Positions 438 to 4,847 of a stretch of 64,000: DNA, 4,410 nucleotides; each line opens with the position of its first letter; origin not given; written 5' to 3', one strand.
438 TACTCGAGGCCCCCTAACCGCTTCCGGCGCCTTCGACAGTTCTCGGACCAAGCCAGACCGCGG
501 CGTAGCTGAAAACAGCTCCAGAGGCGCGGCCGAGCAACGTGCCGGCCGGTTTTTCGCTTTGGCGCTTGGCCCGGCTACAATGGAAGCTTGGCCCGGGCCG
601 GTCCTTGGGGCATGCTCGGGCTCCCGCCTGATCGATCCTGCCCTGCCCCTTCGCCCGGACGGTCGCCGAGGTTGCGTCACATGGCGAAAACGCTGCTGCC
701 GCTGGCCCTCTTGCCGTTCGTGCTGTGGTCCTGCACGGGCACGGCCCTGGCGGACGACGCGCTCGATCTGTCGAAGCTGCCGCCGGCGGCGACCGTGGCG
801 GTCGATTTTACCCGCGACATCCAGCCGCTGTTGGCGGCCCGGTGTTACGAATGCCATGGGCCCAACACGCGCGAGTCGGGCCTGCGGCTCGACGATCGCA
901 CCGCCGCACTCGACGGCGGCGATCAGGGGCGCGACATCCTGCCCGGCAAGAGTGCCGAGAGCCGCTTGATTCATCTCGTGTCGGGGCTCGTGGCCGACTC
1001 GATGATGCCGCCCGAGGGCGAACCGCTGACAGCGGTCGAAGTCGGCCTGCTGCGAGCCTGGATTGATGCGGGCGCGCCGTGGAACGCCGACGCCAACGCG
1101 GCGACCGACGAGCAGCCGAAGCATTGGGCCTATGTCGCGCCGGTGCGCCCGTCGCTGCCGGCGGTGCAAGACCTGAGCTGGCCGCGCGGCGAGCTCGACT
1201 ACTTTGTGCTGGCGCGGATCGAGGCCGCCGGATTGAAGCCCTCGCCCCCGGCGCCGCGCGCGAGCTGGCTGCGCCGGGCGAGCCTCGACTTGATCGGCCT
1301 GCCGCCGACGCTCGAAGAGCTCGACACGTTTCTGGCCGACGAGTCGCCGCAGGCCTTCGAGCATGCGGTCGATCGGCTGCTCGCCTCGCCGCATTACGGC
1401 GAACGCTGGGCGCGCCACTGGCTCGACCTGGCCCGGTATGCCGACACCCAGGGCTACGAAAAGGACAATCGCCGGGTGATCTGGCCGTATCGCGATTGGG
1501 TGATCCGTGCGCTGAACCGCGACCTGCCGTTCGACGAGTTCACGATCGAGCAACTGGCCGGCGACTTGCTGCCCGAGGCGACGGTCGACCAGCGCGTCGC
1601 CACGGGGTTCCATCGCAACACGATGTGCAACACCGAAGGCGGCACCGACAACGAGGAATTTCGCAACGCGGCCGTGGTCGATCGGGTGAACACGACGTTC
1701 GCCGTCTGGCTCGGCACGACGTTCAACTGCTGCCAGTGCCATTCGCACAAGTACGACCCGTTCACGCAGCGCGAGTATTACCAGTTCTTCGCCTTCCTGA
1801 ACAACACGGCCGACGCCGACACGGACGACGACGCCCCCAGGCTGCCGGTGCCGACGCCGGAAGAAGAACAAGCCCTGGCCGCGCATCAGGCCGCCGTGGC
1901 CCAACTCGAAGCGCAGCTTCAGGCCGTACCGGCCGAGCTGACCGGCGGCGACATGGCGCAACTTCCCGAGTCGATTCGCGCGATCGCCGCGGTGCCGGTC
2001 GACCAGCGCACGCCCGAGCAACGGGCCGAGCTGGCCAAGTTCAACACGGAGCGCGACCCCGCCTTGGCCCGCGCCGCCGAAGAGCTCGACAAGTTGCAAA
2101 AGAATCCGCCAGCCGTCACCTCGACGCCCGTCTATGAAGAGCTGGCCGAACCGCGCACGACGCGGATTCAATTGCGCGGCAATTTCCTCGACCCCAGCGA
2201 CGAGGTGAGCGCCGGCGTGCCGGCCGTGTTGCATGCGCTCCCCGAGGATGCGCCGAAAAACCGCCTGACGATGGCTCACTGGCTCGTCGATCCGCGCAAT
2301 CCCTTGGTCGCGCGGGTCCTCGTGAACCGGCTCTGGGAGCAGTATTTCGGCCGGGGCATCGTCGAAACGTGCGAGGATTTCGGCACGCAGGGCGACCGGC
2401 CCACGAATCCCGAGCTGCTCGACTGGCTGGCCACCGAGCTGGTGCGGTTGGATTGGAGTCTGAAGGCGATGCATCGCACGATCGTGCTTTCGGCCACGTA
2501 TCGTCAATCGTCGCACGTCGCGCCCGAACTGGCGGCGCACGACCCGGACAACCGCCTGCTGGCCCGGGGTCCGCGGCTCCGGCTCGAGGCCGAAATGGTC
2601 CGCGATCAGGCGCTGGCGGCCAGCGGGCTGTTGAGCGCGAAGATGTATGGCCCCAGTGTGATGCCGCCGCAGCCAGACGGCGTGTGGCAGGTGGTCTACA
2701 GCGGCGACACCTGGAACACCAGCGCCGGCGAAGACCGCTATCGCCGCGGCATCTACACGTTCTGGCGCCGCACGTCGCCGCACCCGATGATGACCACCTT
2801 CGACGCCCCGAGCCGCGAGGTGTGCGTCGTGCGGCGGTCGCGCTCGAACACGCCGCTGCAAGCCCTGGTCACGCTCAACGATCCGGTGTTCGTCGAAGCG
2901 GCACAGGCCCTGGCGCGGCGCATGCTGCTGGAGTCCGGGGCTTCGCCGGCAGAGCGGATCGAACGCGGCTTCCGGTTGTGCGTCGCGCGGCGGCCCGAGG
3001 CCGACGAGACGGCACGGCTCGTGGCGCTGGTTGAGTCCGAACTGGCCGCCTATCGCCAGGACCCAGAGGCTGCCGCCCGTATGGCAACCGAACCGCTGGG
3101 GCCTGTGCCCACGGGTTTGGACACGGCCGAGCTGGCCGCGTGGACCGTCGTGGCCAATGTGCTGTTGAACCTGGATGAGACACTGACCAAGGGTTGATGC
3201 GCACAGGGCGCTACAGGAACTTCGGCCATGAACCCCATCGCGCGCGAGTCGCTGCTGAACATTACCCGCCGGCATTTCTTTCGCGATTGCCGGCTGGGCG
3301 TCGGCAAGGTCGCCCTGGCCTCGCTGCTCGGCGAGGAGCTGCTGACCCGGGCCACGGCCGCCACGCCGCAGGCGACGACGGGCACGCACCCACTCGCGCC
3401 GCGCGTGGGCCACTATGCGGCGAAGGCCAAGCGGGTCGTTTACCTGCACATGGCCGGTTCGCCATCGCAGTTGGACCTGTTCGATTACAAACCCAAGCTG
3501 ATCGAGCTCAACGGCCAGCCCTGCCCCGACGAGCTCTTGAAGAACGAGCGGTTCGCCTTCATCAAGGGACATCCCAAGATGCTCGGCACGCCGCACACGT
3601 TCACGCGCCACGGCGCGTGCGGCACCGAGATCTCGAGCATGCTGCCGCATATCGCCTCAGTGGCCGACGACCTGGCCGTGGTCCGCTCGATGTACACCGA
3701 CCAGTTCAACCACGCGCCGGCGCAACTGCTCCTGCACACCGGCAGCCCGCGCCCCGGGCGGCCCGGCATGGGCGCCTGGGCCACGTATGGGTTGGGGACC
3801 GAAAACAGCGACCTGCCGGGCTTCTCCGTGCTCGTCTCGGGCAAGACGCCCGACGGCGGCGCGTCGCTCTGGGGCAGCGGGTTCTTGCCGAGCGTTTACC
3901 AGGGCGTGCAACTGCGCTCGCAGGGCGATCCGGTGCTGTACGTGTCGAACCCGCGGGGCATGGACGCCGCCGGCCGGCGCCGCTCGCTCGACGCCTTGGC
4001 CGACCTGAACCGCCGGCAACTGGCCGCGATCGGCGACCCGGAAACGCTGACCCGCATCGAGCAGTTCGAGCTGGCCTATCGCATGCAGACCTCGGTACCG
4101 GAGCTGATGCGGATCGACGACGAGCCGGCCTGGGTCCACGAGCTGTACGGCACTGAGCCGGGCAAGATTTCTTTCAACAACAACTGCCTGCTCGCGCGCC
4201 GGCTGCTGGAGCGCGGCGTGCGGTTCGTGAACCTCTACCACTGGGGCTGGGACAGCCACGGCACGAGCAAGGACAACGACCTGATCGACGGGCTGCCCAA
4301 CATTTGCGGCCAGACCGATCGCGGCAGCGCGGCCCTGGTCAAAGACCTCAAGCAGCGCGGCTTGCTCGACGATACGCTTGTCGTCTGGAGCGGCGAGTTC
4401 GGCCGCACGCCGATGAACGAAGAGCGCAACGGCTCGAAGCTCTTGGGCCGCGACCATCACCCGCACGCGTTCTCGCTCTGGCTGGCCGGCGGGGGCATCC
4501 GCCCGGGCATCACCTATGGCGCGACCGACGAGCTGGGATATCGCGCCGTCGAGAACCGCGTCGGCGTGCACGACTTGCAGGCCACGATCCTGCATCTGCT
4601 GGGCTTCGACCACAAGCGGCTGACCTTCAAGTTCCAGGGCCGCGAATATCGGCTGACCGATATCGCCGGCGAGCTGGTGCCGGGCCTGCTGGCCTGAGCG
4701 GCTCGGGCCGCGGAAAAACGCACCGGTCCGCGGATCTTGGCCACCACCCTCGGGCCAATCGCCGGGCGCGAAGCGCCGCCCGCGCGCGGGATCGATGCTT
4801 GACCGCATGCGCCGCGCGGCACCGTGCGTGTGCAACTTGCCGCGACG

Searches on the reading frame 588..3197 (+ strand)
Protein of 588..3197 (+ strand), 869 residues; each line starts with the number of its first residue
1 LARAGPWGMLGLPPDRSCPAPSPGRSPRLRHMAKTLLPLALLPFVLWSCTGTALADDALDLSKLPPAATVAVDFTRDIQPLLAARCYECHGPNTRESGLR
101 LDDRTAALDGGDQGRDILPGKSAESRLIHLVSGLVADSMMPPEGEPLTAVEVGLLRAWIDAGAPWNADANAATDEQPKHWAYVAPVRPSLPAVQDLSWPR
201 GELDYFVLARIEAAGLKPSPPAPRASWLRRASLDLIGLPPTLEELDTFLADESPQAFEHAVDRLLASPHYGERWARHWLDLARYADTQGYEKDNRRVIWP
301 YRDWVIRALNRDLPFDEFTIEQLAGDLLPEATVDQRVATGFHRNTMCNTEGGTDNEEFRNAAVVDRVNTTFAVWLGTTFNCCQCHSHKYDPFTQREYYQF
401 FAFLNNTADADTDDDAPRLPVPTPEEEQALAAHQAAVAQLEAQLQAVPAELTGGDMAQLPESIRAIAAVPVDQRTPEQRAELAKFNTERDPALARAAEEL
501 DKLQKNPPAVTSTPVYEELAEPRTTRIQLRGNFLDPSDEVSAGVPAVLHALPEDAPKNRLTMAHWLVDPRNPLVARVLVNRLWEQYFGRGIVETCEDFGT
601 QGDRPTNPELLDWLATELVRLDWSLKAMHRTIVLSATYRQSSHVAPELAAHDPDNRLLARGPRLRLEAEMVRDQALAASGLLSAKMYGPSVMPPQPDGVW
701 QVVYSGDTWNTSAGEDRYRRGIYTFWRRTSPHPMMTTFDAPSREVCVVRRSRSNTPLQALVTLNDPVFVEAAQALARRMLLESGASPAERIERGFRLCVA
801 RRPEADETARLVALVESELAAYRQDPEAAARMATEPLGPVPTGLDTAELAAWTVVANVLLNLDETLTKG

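Call 45: search_protein_families(library=pfam, proteins=[window:588-3197:+], max_evalue=0.001)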
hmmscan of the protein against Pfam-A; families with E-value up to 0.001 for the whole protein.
window:588-3197:+ (869 aa): 3 families
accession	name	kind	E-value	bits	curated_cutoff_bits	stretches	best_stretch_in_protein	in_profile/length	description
PF07587.16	PSD1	-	1.3e-106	355.9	28.5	1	558-814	1-243/244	Protein of unknown function (DUF1553)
PF07583.16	PSCyt2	-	4.1e-88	295.2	29.8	1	203-408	2-208/209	Protein of unknown function (DUF1549)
PF07635.16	PSCyt1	-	5.1e-16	59.5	22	1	86-144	1-59/59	Planctomycete cytochrome C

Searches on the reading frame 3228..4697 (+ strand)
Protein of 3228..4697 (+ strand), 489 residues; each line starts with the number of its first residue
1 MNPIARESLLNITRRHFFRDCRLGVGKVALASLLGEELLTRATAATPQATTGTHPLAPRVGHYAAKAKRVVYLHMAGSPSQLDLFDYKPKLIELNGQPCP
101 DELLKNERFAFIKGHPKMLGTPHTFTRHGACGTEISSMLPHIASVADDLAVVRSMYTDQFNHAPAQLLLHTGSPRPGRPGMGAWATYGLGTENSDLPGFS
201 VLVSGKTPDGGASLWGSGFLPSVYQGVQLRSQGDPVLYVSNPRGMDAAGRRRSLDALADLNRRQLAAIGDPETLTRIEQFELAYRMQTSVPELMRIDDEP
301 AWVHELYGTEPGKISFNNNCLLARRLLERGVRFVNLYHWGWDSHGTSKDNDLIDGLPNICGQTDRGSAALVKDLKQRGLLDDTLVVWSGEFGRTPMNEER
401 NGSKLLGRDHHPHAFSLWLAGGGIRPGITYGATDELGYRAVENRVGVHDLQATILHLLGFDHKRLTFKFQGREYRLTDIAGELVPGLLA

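Call 45: search_protein_families(library=pfam, proteins=[window:3228-4697:+], max_evalue=0.001)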
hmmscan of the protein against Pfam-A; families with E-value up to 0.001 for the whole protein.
window:3228-4697:+ (489 aa): 1 family
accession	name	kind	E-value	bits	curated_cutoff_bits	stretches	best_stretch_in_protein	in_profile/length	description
PF07394.17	DUF1501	-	1.9e-151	505.1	27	1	67-487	1-389/390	Protein of unknown function (DUF1501)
